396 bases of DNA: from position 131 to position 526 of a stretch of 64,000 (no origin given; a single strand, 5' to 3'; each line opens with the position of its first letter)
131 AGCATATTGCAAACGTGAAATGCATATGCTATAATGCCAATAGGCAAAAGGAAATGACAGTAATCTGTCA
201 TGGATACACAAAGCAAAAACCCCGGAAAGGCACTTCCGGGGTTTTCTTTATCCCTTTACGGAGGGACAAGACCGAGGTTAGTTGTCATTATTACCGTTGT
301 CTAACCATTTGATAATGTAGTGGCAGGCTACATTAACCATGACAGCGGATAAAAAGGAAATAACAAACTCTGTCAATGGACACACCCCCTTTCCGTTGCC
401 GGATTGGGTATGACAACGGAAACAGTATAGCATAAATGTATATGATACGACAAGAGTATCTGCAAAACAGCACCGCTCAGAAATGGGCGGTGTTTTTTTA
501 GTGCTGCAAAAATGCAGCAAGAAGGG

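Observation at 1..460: Type I toxin-antitoxin-like locus, copy 1: 32-aa Fst-like peptide with convergent antisense RNA promoter and shared bidirectional terminator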

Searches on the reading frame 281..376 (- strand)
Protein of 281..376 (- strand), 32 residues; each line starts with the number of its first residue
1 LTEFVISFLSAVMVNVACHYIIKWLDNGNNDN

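Call 8: search_protein_families(library=ncbifam, proteins=[window:281-376:-], max_evalue=10)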
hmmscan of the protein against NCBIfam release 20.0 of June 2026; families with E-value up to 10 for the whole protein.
seq(32 aa): 0 families

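Call 10: search_protein_families(library=pfam, proteins=[window:281-376:-], max_evalue=10)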
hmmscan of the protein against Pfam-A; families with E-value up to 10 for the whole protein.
seq(32 aa): 1 family
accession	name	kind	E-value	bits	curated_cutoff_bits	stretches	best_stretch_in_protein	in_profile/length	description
PF19483.4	DUF6019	-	0.083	13.4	23.6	1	3-25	4-26/63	Family of unknown function (DUF6019)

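Call 17: find_related_loci(query=A1, collection=viral_contigs, flank=3000)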
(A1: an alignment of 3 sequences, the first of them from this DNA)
Query A1 (32 aa) in viral_contigs; peptide patterns used: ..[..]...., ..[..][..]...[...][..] (x = any residue, [..] = any of these).
116 stretches matched a pattern; 96 encode a relative of the query (tblastn E <= 1e-3); the best 80 are kept; 80 distinct loci.
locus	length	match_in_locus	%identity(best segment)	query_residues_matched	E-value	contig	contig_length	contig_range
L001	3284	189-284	97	1-32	1e-17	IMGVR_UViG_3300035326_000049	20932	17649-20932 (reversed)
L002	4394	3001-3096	66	1-32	9e-13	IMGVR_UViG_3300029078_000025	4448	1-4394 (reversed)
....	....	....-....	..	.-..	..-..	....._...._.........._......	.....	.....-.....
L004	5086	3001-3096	66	1-32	9e-13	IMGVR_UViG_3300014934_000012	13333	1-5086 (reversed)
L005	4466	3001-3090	70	3-32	3e-11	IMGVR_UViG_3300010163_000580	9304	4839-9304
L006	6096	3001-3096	69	1-32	5e-11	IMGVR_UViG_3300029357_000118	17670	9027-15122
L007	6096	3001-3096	66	1-32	6e-11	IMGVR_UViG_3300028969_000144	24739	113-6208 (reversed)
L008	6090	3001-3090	63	3-32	1e-10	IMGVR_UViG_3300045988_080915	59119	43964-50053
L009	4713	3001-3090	70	3-32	2e-10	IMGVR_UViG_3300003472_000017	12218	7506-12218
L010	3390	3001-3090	63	3-32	1e-9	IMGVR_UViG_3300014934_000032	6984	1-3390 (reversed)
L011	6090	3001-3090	63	3-32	1e-9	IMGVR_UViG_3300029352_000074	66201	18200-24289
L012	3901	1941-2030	60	3-32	5e-9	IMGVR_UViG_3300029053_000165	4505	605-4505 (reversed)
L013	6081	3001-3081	63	1-27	1e-8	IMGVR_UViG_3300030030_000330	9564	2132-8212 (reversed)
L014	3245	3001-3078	65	2-27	1e-8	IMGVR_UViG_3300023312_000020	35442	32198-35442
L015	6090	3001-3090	57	3-32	2e-8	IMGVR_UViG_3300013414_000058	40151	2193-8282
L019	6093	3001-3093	56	1-32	3e-8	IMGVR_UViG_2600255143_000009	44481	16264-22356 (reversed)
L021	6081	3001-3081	63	3-29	4e-8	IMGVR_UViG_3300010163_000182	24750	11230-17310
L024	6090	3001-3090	57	1-30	4e-8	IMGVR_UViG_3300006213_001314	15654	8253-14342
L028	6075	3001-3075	68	3-27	6e-8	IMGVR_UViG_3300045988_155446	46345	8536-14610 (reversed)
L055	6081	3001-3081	56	1-27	5e-7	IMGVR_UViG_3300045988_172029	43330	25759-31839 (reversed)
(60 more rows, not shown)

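Call 34: find_related_loci(query=A3, collection=genome_contigs, flank=2500)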
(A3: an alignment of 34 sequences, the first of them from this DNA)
Query A3 (32 aa) in genome_contigs; peptide patterns used: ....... (x = any residue, [..] = any of these).
600 stretches matched a pattern (row limit reached: there are more); 533 encode a relative of the query (tblastn E <= 1e-3); the best 80 are kept; 80 distinct loci.
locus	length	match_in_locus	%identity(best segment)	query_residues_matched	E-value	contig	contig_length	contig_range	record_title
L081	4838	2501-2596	91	1-32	1e-16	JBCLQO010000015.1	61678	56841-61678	Lachnospiraceae bacterium 46-15 voucher GPTB0112 scaffold15, whole genome shotgun sequence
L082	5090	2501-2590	73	3-32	2e-11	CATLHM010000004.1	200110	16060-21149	MAG TPA_asm: uncultured Lachnospiraceae bacterium isolate MGG03594_1680015479 genome assembly, contig: ERR2844015_95, wh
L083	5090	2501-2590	70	3-32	2e-11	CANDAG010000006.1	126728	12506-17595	MAG TPA_asm: uncultured Lachnospiraceae bacterium isolate ERR6760081_bin.35_metawrap_v1.3_MAG genome assembly, contig: E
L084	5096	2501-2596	66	1-32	2e-11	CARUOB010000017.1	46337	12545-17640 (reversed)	MAG TPA_asm: uncultured Lachnospiraceae bacterium isolate MGBC111173 genome assembly, contig: MGBC111173.17, whole genom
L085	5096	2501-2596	69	1-32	2e-11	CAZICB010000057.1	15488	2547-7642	MAG TPA_asm: uncultured Lachnospiraceae bacterium isolate SRP222994_co1_131 genome assembly, contig: NODE_8002_length_15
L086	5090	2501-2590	67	3-32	3e-11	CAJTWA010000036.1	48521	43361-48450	MAG TPA_asm: uncultured Lachnospiraceae bacterium isolate MGBC116940 genome assembly, contig: MGBC116940.36, whole genom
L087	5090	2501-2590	70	3-32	3e-11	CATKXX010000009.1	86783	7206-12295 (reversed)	MAG TPA_asm: uncultured Acetatifactor sp. isolate MGG03702_1680015492 genome assembly, contig: ERR2844016_700, whole gen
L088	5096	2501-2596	66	1-32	5e-11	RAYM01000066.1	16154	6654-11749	Bacterium 1xD42-87 strain 1xD42-87 Scaffold50_1, whole genome shotgun sequence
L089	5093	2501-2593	71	2-32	4e-11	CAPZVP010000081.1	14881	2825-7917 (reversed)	MAG TPA_asm: uncultured Lachnospiraceae bacterium isolate MGBC154314 genome assembly, contig: MGBC154314.81, whole genom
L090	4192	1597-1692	59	1-32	5e-11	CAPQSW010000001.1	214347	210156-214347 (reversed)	MAG TPA_asm: uncultured Lachnospiraceae bacterium isolate MGBC111686 genome assembly, contig: MGBC111686.1, whole genome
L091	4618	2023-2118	66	1-32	5e-11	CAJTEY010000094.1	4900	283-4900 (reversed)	Lachnospiraceae bacterium isolate B79_4_CH_BP genome assembly, contig: MGBC000131.94, whole genome shotgun sequence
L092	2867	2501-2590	67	3-32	4e-11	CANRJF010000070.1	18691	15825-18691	MAG: uncultured Lachnospiraceae bacterium isolate Lapin-024__bin84 genome assembly, contig: Lapin-024__NODE_3793_length_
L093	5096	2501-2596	69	1-32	5e-11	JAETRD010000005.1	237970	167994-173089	MAG: Lachnospiraceae bacterium isolate S29_Bin3 scaffold_80, whole genome shotgun sequence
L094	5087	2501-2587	69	4-32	6e-11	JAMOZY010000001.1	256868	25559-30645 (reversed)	MAG: Clostridium sp. isolate NALB_7811_6 Scaffold_#1__SCF_001___256868_bp, whole genome shotgun sequence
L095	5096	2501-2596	69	1-32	6e-11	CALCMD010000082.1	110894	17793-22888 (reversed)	MAG TPA_asm: uncultured Lachnospiraceae bacterium isolate ERR732779_bin.4_CONCOCT_v1.1_MAG genome assembly, contig: ERZ8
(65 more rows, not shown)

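Call 35: search_protein_families(library=pfam, alignment_id=A3, max_evalue=10)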
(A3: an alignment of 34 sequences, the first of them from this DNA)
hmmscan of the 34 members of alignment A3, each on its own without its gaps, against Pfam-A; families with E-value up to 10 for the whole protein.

A. member 1, seq(32 aa): 1 family
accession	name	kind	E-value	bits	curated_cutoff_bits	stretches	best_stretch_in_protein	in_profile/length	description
PF19483.4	DUF6019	-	0.083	13.4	23.6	1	3-25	4-26/63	Family of unknown function (DUF6019)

B. families by the number of members that match (of 34 scanned): 13 families
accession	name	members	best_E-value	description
PF09682.15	Phage_holin_6_1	6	0.043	Bacteriophage holin of superfamily 6 (Holin_LLH)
PF22302.1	DUF6968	5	0.043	Domain of unknown function (DUF6968)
PF11391.13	DUF2798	4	0.0047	Protein of unknown function (DUF2798)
PF18422.6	TNFR_16_TM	3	0.019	Tumor necrosis factor receptor member 16 trans-membrane domain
PF04893.22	Yip1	2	0.043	Yip1 domain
PF06072.16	Herpes_US9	2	0.25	Alphaherpesvirus tegument protein US9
PF13940.11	Ldr_toxin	1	0.0086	Toxin Ldr, type I toxin-antitoxin system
PF09527.15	ATPase_gene1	1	0.069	Putative F0F1-ATPase subunit Ca2+/Mg2+ transporter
PF19483.4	DUF6019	1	0.083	Family of unknown function (DUF6019)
PF12750.12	Maff2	1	0.092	Maff2 family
PF00999.27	Na_H_Exchanger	1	0.12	Sodium/hydrogen exchanger, transmembrane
PF14142.11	YrzO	1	0.13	YrzO-like protein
PF09926.15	DUF2158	1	0.15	Uncharacterized small protein (DUF2158)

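Call 86: search_protein_families(library=phrogs, proteins=[window:281-376:-], max_evalue=0.01)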
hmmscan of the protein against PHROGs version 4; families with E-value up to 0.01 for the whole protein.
seq(32 aa): 0 families

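Call 87: search_protein_families(library=padloc, proteins=[window:281-376:-], max_evalue=1)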
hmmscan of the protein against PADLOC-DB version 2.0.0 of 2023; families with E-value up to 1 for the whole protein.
seq(32 aa): 0 families

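Call 98: list_cluster_members(proteins=[window:281-376:-, window:33738-33833:+, window:34260-34355:+, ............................, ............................, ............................, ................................, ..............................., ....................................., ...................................])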
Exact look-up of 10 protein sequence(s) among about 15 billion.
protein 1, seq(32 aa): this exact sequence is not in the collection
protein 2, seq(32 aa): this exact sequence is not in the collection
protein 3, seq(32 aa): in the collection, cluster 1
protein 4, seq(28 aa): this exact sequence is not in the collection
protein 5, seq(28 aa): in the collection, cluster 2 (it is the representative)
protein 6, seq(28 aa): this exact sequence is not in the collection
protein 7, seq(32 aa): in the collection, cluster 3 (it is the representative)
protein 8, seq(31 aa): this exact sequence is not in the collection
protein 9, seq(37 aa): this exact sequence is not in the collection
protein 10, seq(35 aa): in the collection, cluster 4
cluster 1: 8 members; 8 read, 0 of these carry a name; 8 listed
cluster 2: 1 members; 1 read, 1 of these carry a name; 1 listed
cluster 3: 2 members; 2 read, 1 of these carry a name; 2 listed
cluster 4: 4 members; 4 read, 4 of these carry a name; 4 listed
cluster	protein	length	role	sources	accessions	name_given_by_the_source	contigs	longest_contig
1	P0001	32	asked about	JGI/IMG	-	-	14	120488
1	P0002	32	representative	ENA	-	-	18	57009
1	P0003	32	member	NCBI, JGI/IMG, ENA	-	-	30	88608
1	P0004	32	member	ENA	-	-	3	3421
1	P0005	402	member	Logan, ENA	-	-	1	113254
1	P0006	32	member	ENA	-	-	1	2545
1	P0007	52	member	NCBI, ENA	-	-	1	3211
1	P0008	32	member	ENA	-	-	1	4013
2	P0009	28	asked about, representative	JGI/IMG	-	hypothetical protein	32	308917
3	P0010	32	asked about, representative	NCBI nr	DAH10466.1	MAG TPA: toxin [Caudoviricetes sp.]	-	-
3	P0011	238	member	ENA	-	-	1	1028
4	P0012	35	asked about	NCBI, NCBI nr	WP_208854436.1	type I toxin-antitoxin system Fst family toxin [Megamonas funiformis]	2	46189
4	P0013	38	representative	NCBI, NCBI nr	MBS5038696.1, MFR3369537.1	MAG: type I toxin-antitoxin system Fst family toxin [Clostridioides difficile] | type I toxin-antitoxin system Fst family toxin [Fusobacterium sp.]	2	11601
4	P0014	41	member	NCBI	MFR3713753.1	MAG: type I toxin-antitoxin system Fst family toxin [Bifidobacterium breve]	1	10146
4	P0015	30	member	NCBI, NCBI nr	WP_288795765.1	type I toxin-antitoxin system Fst family toxin [uncultured Megamonas sp.]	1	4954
